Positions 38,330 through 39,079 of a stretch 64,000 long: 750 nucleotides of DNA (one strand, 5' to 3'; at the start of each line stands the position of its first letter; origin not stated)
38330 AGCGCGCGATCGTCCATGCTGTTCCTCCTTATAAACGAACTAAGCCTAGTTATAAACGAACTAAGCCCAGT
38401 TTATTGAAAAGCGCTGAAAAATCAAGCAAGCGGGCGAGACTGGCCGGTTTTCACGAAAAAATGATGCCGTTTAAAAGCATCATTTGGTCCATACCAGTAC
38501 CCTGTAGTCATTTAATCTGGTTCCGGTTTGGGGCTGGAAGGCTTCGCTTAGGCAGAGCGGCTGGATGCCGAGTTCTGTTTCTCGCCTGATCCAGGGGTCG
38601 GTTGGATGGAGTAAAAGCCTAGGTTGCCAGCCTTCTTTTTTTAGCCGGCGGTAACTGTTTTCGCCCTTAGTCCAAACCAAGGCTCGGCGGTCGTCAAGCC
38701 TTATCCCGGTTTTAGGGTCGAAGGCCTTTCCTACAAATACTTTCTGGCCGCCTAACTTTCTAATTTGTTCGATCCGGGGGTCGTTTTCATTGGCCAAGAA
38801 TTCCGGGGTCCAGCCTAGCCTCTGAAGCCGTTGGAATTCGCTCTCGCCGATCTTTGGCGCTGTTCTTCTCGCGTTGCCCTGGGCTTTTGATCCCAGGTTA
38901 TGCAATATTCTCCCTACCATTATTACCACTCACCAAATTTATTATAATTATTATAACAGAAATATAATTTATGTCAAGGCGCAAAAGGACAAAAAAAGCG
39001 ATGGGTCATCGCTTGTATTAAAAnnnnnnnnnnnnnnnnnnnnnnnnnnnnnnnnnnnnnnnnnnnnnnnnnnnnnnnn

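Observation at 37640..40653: Accessory island after the rplM-rpsI operon: small minus-strand membrane ORFs, each a separate transcription unit, plus a divergent Cas4-like nuclease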

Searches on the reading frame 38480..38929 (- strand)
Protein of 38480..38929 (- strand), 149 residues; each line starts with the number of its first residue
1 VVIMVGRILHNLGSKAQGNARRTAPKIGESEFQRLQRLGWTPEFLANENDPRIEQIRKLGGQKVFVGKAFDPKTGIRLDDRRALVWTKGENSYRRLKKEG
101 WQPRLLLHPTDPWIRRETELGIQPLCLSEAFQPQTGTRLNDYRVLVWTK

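Call 7: search_protein_families(library=pfam, proteins=[window:38480-38929:-], max_evalue=1)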
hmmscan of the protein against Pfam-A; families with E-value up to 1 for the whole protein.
window:38480-38929:- (149 aa): 1 family
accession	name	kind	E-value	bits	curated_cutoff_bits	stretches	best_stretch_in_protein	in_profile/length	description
PF22552.1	TY-Chap3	-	0.041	15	27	0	15-47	49-79/117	T3SS (YopN, CesT) and YbjN peptide-binding chaperone 3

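Call 8: search_protein_families(library=padloc, proteins=[window:38480-38929:-], max_evalue=1)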
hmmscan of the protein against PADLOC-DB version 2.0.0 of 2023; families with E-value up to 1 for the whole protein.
window:38480-38929:- (149 aa): 0 families

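Call 9: search_protein_families(library=phrogs, proteins=[window:38480-38929:-], max_evalue=1)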
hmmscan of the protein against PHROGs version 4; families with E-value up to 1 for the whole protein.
window:38480-38929:- (149 aa): 1 family
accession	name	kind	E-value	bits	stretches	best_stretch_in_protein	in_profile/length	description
phrog_9864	-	unknown function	0.11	13.7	1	50-86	8-44/76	-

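Call 18: find_homologous_proteins(query=window:38480-38929:-, max_evalue=0.01)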
Query window:38480-38929:- (149 aa): 8 proteins with E <= 0.01 among 22 candidates.
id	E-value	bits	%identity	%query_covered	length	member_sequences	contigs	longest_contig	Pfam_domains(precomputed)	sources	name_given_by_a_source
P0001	1.2e-94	332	100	98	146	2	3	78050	-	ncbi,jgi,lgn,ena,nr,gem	ncbi:MAG TPA: hypothetical protein P5080_03255 [Candidatus Paceibacterota bacterium]|nr:hypothetical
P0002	2.1e-79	283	84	98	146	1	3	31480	-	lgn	-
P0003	2.4e-67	243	71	100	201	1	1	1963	-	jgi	jgi:hypothetical protein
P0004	5.6e-62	226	72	98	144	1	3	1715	-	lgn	-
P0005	2.0e-53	198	60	98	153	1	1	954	-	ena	-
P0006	3.2e-53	198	74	79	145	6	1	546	-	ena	-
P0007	4.0e-53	197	57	100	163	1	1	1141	-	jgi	jgi:hypothetical protein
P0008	1.0e-52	196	62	98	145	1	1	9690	-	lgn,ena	-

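Call 19: find_encoding_contigs(protein=P0002, flank=8000, max_places=3)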
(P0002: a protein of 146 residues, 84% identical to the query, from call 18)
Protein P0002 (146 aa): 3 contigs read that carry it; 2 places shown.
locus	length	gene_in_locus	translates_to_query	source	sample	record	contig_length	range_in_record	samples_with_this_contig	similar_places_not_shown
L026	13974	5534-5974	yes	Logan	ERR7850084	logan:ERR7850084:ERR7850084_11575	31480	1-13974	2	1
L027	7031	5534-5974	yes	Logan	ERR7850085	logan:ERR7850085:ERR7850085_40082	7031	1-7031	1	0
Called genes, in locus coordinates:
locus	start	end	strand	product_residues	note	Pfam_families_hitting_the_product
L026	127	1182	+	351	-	PF01032:FecCD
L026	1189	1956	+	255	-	PF02463:SMC_N (faint), PF13175:AAA_15 (weak), PF13476:AAA_23 (weak), PF00005:ABC_tran, PF13304:AAA_21 (weak)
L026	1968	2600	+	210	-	-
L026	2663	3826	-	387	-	PF07690:MFS_1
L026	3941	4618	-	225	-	PF12705:PDDEXK_1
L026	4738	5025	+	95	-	-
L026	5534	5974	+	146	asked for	-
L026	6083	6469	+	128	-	-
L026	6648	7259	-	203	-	PF00380:Ribosomal_S9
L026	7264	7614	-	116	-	PF00572:Ribosomal_L13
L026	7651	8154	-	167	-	PF01196:Ribosomal_L17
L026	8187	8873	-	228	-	PF01193:RNA_pol_L, PF01000:RNA_pol_A_bac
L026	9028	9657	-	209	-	PF00163:Ribosomal_S4, PF01479:S4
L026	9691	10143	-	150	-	PF00411:Ribosomal_S11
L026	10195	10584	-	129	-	PF00416:Ribosomal_S13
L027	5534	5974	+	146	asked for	-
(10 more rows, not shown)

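Call 20: find_encoding_contigs(protein=P0008, flank=8000, max_places=3)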
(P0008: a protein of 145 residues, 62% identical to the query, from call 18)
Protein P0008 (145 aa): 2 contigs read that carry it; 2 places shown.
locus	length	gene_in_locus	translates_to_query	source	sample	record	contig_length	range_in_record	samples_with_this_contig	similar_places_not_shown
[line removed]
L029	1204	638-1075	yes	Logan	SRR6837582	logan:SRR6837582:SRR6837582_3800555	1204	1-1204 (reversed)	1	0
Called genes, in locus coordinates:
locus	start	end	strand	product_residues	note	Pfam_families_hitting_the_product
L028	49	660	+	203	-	PF01032:FecCD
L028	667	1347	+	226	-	PF02463:SMC_N (faint), PF13175:AAA_15 (weak), PF13476:AAA_23 (weak), PF00005:ABC_tran, PF13304:AAA_21 (weak)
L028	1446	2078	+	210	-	-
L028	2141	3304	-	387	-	PF07690:MFS_1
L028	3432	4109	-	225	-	PF12705:PDDEXK_1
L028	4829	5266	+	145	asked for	-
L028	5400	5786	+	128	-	-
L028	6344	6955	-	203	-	PF00380:Ribosomal_S9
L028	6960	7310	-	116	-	PF00572:Ribosomal_L13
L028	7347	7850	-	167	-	PF01196:Ribosomal_L17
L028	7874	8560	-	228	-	PF01193:RNA_pol_L, PF01000:RNA_pol_A_bac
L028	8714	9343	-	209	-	PF00163:Ribosomal_S4, PF01479:S4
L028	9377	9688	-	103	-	?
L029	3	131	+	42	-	?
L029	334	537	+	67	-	-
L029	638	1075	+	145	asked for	-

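Call 28: predict_structure(alignment_id=A2)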
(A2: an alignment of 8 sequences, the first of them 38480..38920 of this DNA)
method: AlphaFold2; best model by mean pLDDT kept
length: 146 residues; sequences in the alignment: 8
mean_pLDDT: 82.7   pTM: 0.68
mean pLDDT of the five models: 82.7, 78.0, 72.6, 71.8, 67.5
residues with pLDDT >= 90: 71; 70-90: 50; 50-70: 7; < 50: 18
segments of 3 or more residues with pLDDT < 50: 1-18
pLDDT, mean of each block of 10 residues (from residue 1): 44 48 79 91 87 79 90 89 90 93 92 90 91 88 93
secondary structure, 60 per line:
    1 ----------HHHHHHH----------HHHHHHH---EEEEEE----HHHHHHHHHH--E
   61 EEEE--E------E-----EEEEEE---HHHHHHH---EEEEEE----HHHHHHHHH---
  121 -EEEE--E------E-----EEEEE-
elements in order: H11-17 H28-34 E38-43 H48-57 E60-64 E80-85 H89-95 E99-104 H109-117 E122-125 E141-145

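Call 29: search_protein_representatives(alignment_id=A2)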
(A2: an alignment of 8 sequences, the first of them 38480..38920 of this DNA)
Query: 8 sequences, 146 profile positions. Proteins with E-value up to 0.001 (for the whole library): 16; up to 1e-10: 9; up to 1e-30: 1. The best 16 are listed.
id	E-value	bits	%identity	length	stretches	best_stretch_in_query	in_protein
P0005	5.1e-69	247.0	-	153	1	1-146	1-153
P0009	7.2e-21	90.8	-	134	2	85-146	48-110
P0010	1.5e-17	80.1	-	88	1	1-58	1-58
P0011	1.3e-16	77.0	-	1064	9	64-145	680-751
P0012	4.5e-15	72.0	-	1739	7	70-144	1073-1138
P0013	6.7e-14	68.2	-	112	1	84-146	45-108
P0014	2.1e-13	66.6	-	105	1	85-146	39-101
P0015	6.3e-12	61.8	-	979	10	70-102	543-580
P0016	6.4e-12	61.8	-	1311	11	120-146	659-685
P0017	4.2e-10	55.9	-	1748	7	64-144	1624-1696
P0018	1.7e-08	50.7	-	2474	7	41-98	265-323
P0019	2.3e-08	50.2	-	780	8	71-145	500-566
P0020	9.4e-06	41.8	-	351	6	42-71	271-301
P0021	4.0e-04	36.5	-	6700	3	71-145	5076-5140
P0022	4.6e-04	36.3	-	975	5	123-145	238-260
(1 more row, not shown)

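Call 30: search_protein_families(library=pfam, proteins=[P0009, P0011, P0012, P0013, P0015, P0016, P0017, P0019, P0020], max_evalue=0.01)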
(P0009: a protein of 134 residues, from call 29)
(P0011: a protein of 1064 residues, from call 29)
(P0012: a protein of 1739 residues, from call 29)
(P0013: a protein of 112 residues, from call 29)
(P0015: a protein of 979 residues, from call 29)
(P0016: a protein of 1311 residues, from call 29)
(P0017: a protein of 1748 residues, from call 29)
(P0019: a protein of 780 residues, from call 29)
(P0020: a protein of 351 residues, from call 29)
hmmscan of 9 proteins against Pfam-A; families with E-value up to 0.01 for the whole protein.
P0009 (134 aa): 0 families

P0011 (1064 aa): 6 families
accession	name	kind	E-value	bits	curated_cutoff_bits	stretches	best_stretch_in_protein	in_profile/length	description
PF25390.1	WD40_RLD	-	2.9e-94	316.8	150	3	162-473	35-346/363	RCC1-like domain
PF13540.12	RCC1_2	-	5e-77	252.4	22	13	212-241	2-30/30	Regulator of chromosome condensation (RCC1) repeat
PF00415.24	RCC1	-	2.7e-67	223.6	21.7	11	694-738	2-48/50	Regulator of chromosome condensation (RCC1) repeat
PF25384.1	Alsin_RLD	-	1.4e-09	38.2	100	0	284-382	243-345/405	Alsin RCC1-like domain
PF17959.7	EF-hand_14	-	2.3e-05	25.1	23.7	0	167-180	25-38/90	EF-hand domain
PF17957.7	Big_7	-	0.0009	20.3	24.1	1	533-600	1-69/70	Bacterial Ig domain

P0012 (1739 aa): 5 families
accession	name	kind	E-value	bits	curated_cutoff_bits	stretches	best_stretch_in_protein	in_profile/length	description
PF25390.1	WD40_RLD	-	2.1e-114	383.1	150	6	598-846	93-344/363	RCC1-like domain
PF00415.24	RCC1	-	5.8e-74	244.9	21.7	7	666-710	2-48/50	Regulator of chromosome condensation (RCC1) repeat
PF13540.12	RCC1_2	-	2.8e-71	234.2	22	12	700-728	2-29/30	Regulator of chromosome condensation (RCC1) repeat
PF25384.1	Alsin_RLD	-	6e-08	32.8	100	0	855-940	226-312/405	Alsin RCC1-like domain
PF17959.7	EF-hand_14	-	0.00015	22.5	23.7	0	861-873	26-38/90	EF-hand domain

P0013 (112 aa): 0 families

P0015 (979 aa): 1 family
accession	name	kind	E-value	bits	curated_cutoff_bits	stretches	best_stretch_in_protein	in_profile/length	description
PF13450.12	NAD_binding_8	-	5.2e-08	33.5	21.9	0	86-122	8-43/68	NAD(P)-binding Rossmann-like domain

P0016 (1311 aa): 6 families
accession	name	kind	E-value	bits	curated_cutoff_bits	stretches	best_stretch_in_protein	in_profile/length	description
PF25390.1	WD40_RLD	-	1.6e-124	416.4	150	5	296-622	38-358/363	RCC1-like domain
PF00415.24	RCC1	-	7.1e-103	337.5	21.7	14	50-94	2-48/50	Regulator of chromosome condensation (RCC1) repeat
PF13540.12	RCC1_2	-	3.3e-88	288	22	13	556-583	3-30/30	Regulator of chromosome condensation (RCC1) repeat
PF25384.1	Alsin_RLD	-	2.2e-11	44.1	100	1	417-491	243-318/405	Alsin RCC1-like domain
PF13948.11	DUF4215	-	9.7e-11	42.2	27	3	350-385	13-46/47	Domain of unknown function (DUF4215)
PF17959.7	EF-hand_14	-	4.6e-05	24.1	23.7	0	90-103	25-38/90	EF-hand domain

P0017 (1748 aa): 6 families
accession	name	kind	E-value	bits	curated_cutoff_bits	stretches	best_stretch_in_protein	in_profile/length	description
PF25390.1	WD40_RLD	-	2.1e-93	314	150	3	1410-1736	35-361/363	RCC1-like domain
PF00415.24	RCC1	-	2.8e-67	223.5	21.7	8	1426-1472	2-48/50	Regulator of chromosome condensation (RCC1) repeat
PF13540.12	RCC1_2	-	6.1e-63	207.6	22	11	166-193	4-30/30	Regulator of chromosome condensation (RCC1) repeat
PF03382.20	DUF285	-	1.3e-13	51.1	25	1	674-749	14-87/120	Mycoplasma protein of unknown function, DUF285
PF08309.17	LVIVD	-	6.8e-11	41.8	20.2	2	1088-1126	4-42/42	LVIVD repeat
PF25384.1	Alsin_RLD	-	6.1e-06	26.2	100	0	340-422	242-323/405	Alsin RCC1-like domain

P0019 (780 aa): 6 families
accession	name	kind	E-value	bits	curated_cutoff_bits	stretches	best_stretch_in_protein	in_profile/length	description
PF25390.1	WD40_RLD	-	6.1e-73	246.7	150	2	491-743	35-290/363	RCC1-like domain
PF13540.12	RCC1_2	-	1.5e-54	181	22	9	700-729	2-30/30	Regulator of chromosome condensation (RCC1) repeat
PF00415.24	RCC1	-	9.6e-54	180.2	21.7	8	507-553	2-48/50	Regulator of chromosome condensation (RCC1) repeat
PF25384.1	Alsin_RLD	-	3.4e-14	53.4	100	2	194-270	242-318/405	Alsin RCC1-like domain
PF15530.11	Ntox25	-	9.9e-05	22.7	25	0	228-264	70-106/168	Bacterial toxin 25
PF17959.7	EF-hand_14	-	0.0094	16.7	23.7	0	496-509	25-38/90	EF-hand domain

P0020 (351 aa): 7 families
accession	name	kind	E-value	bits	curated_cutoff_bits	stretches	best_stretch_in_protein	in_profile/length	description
PF03057.20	DUF236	-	3.8e-86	283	25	7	47-77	1-30/31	DUF236 repeat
PF22461.2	SLBB_2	-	2.2e-05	24.9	27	0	15-48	39-72/79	SLBB domain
PF18793.7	nos_propeller_2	-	7.1e-05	23.6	29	0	277-290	2-15/70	Nitrous oxide reductase propeller repeat 2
PF17386.8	LBP_C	-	0.00023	21.4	26.6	0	16-42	15-41/53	Lacto-N-biose phosphorylase C-terminal domain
PF13704.12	Glyco_tranf_2_4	-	0.0007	20.5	27.5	0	273-308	28-63/98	Glycosyl transferase family 2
PF16515.11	HIP1_clath_bdg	-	0.0011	19.7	28.8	0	22-47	11-36/99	Clathrin-binding domain of Huntingtin-interacting protein 1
PF25307.1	SEA_Gpr126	-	0.0044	17.4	29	0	179-206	40-67/115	SEA domain of adhesion GPCR Gpr126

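Call 33: fold_search(model_id=the predicted structure, library=pdb)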
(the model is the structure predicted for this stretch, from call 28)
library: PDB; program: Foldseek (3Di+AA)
matches with E <= 10: 208; with E <= 0.001: 0
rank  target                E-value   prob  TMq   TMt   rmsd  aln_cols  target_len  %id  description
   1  8azw_t                4.5e-01  0.08  0.20  0.18  14.7       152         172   14  Cryo-EM structure of the plant 60S subunit (released 2023-06-07)
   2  7pzy_s                8.3e-01  0.08  0.21  0.20  10.7       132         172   17  Structure of the vacant Candida albicans 80S ribosome (released 2022-05-18)
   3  9bh5_AV               8.7e-01  0.07  0.14  0.20  14.7        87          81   16  High-resolution C. elegans 80S ribosome structure - class 1 (released 2024-09-04)
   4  8xw5_A                9.2e-01  0.09  0.18  0.06  14.9       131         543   10  Cryo-EM structure of the aspartate:alanine antiporter AspT mutant L60C (released 2025-01-22)
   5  8y0w_LJ               9.8e-01  0.10  0.23  0.20  13.1       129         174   14  dormant ribosome with eIF5A, eEF2 and SERBP1 (released 2024-02-07)
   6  8fzd_w                9.8e-01  0.08  0.13  0.06  11.1        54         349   20  Cryo-EM structure of an E. coli non-rotated ribosome termination complex bound with apoRF3, RF1, P- and E-site tRNAPhe (released 2024-07-17)
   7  8q7z_Au               9.8e-01  0.07  0.14  0.19  14.2        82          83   15  Structure of the G. gallus 80S non-rotated ribosome (released 2024-08-28)
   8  7o7y_Au               9.8e-01  0.06  0.13  0.18  14.5        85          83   14  Rabbit 80S ribosome stalled close to the mutated SARS-CoV-2 slippery site by a pseudoknot (high resolution) (released 2021-06-02)
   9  7r1c                  9.8e-01  0.05  0.10  0.19  18.0        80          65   16  Cryo-EM structure of Bacillus megaterium gas vesicles (released 2022-06-15)
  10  7qgg_SV               1.2e+00  0.06  0.13  0.20  14.2        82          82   13  Neuronal RNA granules are ribosome complexes stalled at the pre-translocation state (released 2022-10-26)
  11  6y2r_B                1.2e+00  0.03  0.15  0.08  17.0       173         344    6  Escherichia coli R255A RnlA endoribonuclease (single alanine mutant of RnlA) (released 2021-05-12)
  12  8pfr_LO               1.3e+00  0.08  0.22  0.21  13.0       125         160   12  Mouse RPL39L integrated into the yeast 60S ribosomal subunit (released 2024-06-26)
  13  7ls1_E1               1.3e+00  0.07  0.21  0.19  10.9       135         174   13  80S ribosome from mouse bound to eEF2 (Class II) (released 2021-11-03)
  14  4v8p_BD               1.3e+00  0.06  0.20  0.18  11.8       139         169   13  T.thermophila 60S ribosomal subunit in complex with initiation factor 6. (released 2014-07-09)
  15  7r4x_V                1.4e+00  0.05  0.13  0.18  14.4        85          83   14  Cryo-EM reconstruction of the human 40S ribosomal subunit - Full map (released 2023-02-22)
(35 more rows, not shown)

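Call 34: find_encoding_contigs(protein=P0013, flank=6000, max_places=4)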
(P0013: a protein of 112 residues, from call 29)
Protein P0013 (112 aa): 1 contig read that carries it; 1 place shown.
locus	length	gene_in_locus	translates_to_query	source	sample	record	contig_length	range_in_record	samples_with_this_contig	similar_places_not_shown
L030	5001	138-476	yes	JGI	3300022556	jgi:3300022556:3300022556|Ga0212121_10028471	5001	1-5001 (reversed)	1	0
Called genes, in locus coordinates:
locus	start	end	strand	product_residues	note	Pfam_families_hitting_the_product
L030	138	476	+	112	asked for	-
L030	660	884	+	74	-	-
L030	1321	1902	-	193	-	PF00380:Ribosomal_S9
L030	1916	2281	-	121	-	PF00572:Ribosomal_L13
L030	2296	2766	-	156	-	PF01196:Ribosomal_L17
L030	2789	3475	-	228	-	PF01193:RNA_pol_L, PF01000:RNA_pol_A_bac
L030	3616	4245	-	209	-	PF00163:Ribosomal_S4, PF01479:S4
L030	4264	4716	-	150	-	PF00411:Ribosomal_S11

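Call 35: find_encoding_contigs(protein=P0014, flank=6000, max_places=4)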
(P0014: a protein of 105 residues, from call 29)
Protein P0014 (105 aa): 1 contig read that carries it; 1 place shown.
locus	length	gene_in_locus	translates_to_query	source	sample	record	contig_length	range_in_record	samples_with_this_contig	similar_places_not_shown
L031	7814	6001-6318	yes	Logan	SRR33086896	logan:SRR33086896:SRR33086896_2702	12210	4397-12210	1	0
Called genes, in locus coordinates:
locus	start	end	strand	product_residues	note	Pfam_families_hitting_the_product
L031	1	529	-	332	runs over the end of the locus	PF06723:MreB_Mbl, PF00022:Actin, PF00012:HSP70, PF14450:FtsA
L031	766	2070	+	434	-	PF07676:PD40 (faint)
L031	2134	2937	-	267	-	PF01145:Band_7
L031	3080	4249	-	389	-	PF07690:MFS_1, PF00083:Sugar_tr (weak), PF07690:MFS_1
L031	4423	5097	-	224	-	PF12705:PDDEXK_1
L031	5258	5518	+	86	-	-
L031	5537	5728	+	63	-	-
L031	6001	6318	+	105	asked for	-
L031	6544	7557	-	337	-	PF07495:Y_Y_Y (weak)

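Call 36: find_encoding_contigs(protein=P0009, flank=6000, max_places=4)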
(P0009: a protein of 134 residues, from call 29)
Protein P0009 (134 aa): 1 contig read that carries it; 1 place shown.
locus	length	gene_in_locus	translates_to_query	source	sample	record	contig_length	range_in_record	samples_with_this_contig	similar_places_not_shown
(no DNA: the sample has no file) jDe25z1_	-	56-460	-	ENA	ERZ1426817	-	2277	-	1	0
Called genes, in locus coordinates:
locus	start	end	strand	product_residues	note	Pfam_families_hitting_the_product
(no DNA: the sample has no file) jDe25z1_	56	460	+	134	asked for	-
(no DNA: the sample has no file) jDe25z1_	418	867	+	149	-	-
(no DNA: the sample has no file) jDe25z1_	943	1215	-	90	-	PF02150:Zn_ribbon_RPB9 (faint)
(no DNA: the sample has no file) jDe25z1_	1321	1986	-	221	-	PF00380:Ribosomal_S9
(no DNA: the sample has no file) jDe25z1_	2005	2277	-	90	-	?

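Call 38: search_protein_families(library=ncbifam, proteins=[window:38480-38929:-], max_evalue=0.1)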
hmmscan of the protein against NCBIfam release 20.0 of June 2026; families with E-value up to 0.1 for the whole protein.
window:38480-38929:- (149 aa): 0 families
